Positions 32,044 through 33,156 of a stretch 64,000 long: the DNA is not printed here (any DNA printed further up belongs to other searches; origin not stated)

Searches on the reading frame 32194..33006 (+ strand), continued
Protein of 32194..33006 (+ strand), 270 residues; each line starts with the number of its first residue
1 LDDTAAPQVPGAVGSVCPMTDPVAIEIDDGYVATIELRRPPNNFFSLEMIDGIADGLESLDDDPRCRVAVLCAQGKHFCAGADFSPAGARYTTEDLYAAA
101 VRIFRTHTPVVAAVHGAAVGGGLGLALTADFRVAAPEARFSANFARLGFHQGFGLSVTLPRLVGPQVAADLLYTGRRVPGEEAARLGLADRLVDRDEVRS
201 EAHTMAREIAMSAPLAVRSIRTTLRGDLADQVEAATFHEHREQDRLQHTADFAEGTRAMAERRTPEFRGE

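Call 68: search_solved_structures(query=A2, max_evalue=10, show_alignments=1)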
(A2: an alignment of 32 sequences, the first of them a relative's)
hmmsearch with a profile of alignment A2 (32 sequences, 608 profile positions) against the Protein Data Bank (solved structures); distinct sequences matched with E-value up to 10: 0.

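Call 69: find_homologous_proteins(query=A4, max_evalue=0.00001)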
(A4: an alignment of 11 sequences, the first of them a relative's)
Query A4 (11 sequences) (306 aa, profile of the alignment): 129 proteins with E <= 0.00001 among 8000 candidates; the best 120 are listed.
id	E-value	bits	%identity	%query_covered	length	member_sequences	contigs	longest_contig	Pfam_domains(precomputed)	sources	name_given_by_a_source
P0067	3.7e-172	590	46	99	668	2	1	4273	-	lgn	-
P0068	4.0e-133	462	50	98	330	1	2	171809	-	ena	-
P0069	5.3e-131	455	62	99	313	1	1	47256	-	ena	-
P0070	6.8e-130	451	62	99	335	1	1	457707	-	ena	-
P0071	1.0e-129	451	63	99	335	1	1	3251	-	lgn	-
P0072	2.9e-129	449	63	100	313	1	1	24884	-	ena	-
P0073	6.0e-129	448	50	96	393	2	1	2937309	-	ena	-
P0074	1.7e-128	447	63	97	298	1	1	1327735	-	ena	-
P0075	1.8e-128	447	93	100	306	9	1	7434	-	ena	-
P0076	2.6e-128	446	47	98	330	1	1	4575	-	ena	-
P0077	2.6e-127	443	88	100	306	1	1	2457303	-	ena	-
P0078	2.8e-127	443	62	99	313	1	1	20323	-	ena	-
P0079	2.6e-126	439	63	97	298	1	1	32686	-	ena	-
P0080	2.8e-126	439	65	99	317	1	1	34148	-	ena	-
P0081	3.7e-126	439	61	99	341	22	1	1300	-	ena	-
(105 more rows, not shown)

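Call 79: predict_structure(alignment_id=A5)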
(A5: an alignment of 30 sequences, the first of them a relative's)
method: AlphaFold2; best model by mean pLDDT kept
length: 306 residues; sequences in the alignment: 30
mean_pLDDT: 91.3   pTM: 0.66
mean pLDDT of the five models: 91.3, 90.4, 88.6, 88.3, 87.4
residues with pLDDT >= 90: 225; 70-90: 70; 50-70: 9; < 50: 2
segments of 3 or more residues with pLDDT < 50: none
pLDDT, mean of each block of 10 residues (from residue 1): 81 94 96 97 95 98 97 95 93 89 95 77 71 95 89 97 96 97 94 94 97 96 89 91 89 95 91 90 86 82 80
secondary structure, 60 per line:
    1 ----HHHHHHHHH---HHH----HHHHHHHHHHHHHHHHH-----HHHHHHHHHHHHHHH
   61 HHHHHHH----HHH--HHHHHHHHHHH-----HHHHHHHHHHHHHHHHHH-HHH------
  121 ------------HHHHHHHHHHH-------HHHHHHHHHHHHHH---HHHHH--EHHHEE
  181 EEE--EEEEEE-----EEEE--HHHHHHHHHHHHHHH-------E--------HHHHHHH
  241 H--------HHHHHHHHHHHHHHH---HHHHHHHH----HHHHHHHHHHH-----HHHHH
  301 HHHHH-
elements in order: H5-13 H24-40 H46-67 H77-87 H93-110 H133-143 H151-164 H168-172 E179-183 E186-191 E197-200 H203-217 H234-241 H250-264 H268-275 H280-290 H296-305

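Call 82: fold_search(model_id=the predicted structure, library=pdb)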
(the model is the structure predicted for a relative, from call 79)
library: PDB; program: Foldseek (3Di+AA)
matches with E <= 10: 207; with E <= 0.001: 53
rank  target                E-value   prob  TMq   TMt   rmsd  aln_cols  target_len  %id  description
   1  5hxy_C                2.6e-07  1.00  0.43  0.47  14.6       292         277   17  Crystal structure of XerA recombinase (released 2017-02-01)
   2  5hxy_A                6.1e-07  1.00  0.42  0.45  14.4       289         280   16  Crystal structure of XerA recombinase (released 2017-02-01)
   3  1f44_A                1.3e-06  1.00  0.45  0.43  12.2       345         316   14  CRYSTAL STRUCTURE OF TRIMERIC CRE RECOMBINASE-LOX COMPLEX (released 2001-10-12)
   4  5hxy_D                1.7e-06  1.00  0.42  0.46  15.0       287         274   17  Crystal structure of XerA recombinase (released 2017-02-01)
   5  5hxy_F                1.9e-06  1.00  0.42  0.47  15.0       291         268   17  Crystal structure of XerA recombinase (released 2017-02-01)
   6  5hxy_B                2.1e-06  1.00  0.43  0.47  14.9       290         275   16  Crystal structure of XerA recombinase (released 2017-02-01)
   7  1drg_A                3.4e-06  1.00  0.45  0.44  12.1       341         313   15  CRYSTAL STRUCTURE OF TRIMERIC CRE RECOMBINASE-LOX COMPLEX (released 2001-10-19)
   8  4crx_A                3.7e-06  1.00  0.52  0.50   8.9       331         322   14  ASYMMETRIC DNA-BENDING IN THE CRE-LOXP SITE-SPECIFIC RECOMBINATION SYNAPSE (released 1999-06-14)
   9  5u91_F                3.7e-06  1.00  0.44  0.42  12.4       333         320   16  Crystal structure of Tre/loxLTR complex (released 2017-07-26)
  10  5jk0_A                3.9e-06  1.00  0.55  0.49   9.5       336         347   13  Crystal structure of XerH site-specific recombinase bound to difH substrate: pre-cleavage complex (released 2016-12-28)
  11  1pvq_B                3.9e-06  1.00  0.47  0.46  10.5       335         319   15  BASIS FOR A SWITCH IN SUBSTRATE SPECIFICITY: CRYSTAL STRUCTURE OF SELECTED VARIANT OF CRE SITE-SPECIFIC RECOMBINASE, L (released 2004-02-17)
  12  3c28_B                4.3e-06  1.00  0.50  0.49   8.1       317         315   15  Crystal structure of the product synapse complex (released 2009-02-17)
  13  1pvr_B                4.5e-06  1.00  0.46  0.45  11.1       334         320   16  BASIS FOR A SWITCH IN SUBSTRATE SPECIFICITY: CRYSTAL STRUCTURE OF SELECTED VARIANT OF CRE SITE-SPECIFIC RECOMBINASE, L (released 2004-02-17)
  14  2hof_B                5.8e-06  1.00  0.48  0.47   9.5       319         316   15  Crystal structure of the pre-cleavage synaptic complex in the cre-loxp site-specific recombination (released 2007-06-26)
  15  1crx_A                6.1e-06  1.00  0.54  0.52   8.8       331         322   15  CRE RECOMBINASE/DNA COMPLEX REACTION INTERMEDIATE I (released 1998-10-14)
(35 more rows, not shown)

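Call 90: predict_structure(alignment_id=A2)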
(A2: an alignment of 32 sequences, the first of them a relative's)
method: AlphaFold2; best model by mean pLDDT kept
length: 645 residues; sequences in the alignment: 32
mean_pLDDT: 81.4   pTM: 0.82
mean pLDDT of the five models: 81.4, 79.9, 79.3, 79.3, 77.9
residues with pLDDT >= 90: 298; 70-90: 221; 50-70: 61; < 50: 65
segments of 3 or more residues with pLDDT < 50: 196-208, 301-308, 422-426, 607-645
pLDDT, mean of each block of 10 residues (from residue 1): 75 69 92 94 91 90 94 92 93 78 91 94 95 95 89 93 88 68 62 49 45 81 95 96 91 79 84 82 80 77 46 87 94 93 95 86 95 96 87 95 77 71 55 87 87 77 91 92 91 86 82 82 80 91 93 94 90 89 95 94 63 30 30 30 32
secondary structure, 60 per line:
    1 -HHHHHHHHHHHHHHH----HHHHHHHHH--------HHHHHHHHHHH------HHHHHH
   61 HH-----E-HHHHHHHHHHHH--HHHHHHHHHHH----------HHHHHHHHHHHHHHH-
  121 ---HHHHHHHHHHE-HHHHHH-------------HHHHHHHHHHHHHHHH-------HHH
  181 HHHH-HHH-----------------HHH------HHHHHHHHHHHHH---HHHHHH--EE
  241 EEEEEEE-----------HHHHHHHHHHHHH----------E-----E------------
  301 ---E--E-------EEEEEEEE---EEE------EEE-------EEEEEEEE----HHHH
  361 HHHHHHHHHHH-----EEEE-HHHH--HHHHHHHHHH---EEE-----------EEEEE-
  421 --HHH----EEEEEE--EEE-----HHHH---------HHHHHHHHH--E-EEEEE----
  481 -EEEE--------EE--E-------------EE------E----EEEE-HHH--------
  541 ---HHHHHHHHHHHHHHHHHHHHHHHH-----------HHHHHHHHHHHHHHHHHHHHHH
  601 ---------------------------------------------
elements in order: H2-16 H21-29 H38-48 H55-62 H70-81 H84-94 H105-119 H124-133 H136-141 H155-170 H178-184 H215-227 H231-236 E239-247 H259-271 E315-322 E326-328 E335-337 E345-352 H357-371 E377-380 H382-385 H388-397 E401-403 E415-419 E430-435 E438-440 H446-449 H459-467 E472-476 E482-485 E525-528 H544-567 H579-600

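Call 92: fold_search(model_id=the predicted structure, library=pdb)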
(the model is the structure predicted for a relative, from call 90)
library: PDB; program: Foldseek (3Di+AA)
matches with E <= 10: 212; with E <= 0.001: 4
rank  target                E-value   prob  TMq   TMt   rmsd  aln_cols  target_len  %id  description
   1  1mus_A                1.4e-04  1.00  0.23  0.31  15.1       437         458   10  crystal structure of Tn5 transposase complexed with resolved outside end DNA (released 2002-09-27)
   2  4dm0_A                3.1e-04  1.00  0.23  0.31  16.8       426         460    9  TN5 transposase: 20MER OUTSIDE END 2 MN complex (released 2012-02-22)
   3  1mm8_A                4.3e-04  0.99  0.22  0.30  15.1       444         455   10  Crystal structure of Tn5 Transposase complexed with ME DNA (released 2002-12-13)
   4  1muh_A                8.2e-04  1.00  0.22  0.30  15.1       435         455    9  CRYSTAL STRUCTURE OF TN5 TRANSPOSASE COMPLEXED WITH TRANSPOSON END DNA (released 2002-09-27)
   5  3ecp_A                3.9e-03  0.97  0.22  0.29  14.6       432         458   10  Crystal Structure Of Tn5 Transposase Complexed With 5' Phosphorylated Transposon End DNA (released 2008-10-21)
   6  6pe2_A                1.4e-01  0.09  0.16  0.20  20.5       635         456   10  Drosophila P element transposase strand transfer complex (released 2019-10-30)
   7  6xgx_B                1.8e-01  0.21  0.12  0.20  18.2       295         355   10  ISCth4 transposase, strand transfer complex 1, STC1 (released 2020-10-14)
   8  6p5a_A                2.0e-01  0.08  0.16  0.21  20.5       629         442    9  Drosophila P element transposase strand transfer complex (released 2019-10-30)
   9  9k6r_A                4.2e-01  0.06  0.13  0.15  17.9       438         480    8  Cryo-EM Structure of hAGO2D669A-siRNA-target (14-nt, uni-lobed) (released 2025-06-25)
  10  3oyi_A                6.2e-01  0.14  0.11  0.18  19.6       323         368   10  Crystal structure of the PFV S217Q mutant intasome in complex with manganese (released 2010-11-17)
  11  9ij4_A                6.9e-01  0.06  0.13  0.11  16.4       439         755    7  Cryo-EM Structure of MILI(K852A)-piRNA-target (26-nt) (released 2025-01-22)
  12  9jr1_C                7.3e-01  0.04  0.06  0.10  15.8       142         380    9  Crystal structure of CtpA from Helicobacter pylori (released 2025-10-01)
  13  8iey_B                7.7e-01  0.06  0.08  0.21  18.3       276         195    7  Aquifex aeolicus TsaD-TsaB (released 2024-03-20)
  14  9ku3_C                7.7e-01  0.01  0.06  0.09  24.2       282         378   10  Cryo-EM structure of CtpA S300A/K325A/Q329A mutant from Helicobacter pylori (released 2025-12-03)
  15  3oym_A                1.0e+00  0.14  0.10  0.17  19.1       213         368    9  Crystal structure of the PFV N224H mutant intasome bound to manganese (released 2010-11-17)
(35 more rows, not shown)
